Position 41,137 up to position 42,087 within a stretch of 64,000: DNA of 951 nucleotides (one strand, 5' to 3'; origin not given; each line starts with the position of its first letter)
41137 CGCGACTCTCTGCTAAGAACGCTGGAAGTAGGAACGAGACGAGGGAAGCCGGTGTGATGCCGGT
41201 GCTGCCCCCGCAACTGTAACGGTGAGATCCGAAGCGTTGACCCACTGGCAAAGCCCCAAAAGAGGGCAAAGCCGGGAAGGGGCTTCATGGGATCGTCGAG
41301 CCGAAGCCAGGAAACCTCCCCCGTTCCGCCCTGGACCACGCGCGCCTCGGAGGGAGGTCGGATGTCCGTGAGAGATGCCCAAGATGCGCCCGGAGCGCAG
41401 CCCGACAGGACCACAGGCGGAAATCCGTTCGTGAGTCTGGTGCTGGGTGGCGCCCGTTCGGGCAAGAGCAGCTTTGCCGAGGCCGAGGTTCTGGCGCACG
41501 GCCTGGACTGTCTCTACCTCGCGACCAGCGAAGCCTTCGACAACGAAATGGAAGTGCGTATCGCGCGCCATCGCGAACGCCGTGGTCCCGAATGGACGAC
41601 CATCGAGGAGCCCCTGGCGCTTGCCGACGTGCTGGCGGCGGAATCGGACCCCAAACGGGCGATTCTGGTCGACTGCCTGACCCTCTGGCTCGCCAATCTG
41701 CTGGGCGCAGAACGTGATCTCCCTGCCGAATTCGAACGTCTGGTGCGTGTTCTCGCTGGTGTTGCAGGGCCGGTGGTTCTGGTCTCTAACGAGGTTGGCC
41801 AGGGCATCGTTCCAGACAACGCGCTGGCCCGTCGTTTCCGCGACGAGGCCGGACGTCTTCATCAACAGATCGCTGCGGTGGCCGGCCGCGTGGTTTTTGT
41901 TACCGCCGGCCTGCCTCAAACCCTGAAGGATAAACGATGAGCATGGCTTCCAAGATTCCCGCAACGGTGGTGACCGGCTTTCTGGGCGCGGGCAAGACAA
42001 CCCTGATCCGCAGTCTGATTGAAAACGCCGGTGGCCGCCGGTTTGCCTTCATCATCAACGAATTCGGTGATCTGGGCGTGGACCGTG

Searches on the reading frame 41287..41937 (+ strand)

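Call 6: search_protein_families(library=pfam, proteins=[window:41287-41937:+], max_evalue=0.001)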
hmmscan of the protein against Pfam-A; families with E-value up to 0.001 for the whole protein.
window:41287-41937:+ (217 aa): 1 family
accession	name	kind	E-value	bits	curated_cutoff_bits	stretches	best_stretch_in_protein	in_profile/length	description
PF02283.22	CobU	-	1.4e-60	204.1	27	1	51-213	2-168/168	Cobinamide kinase / cobinamide phosphate guanyltransferase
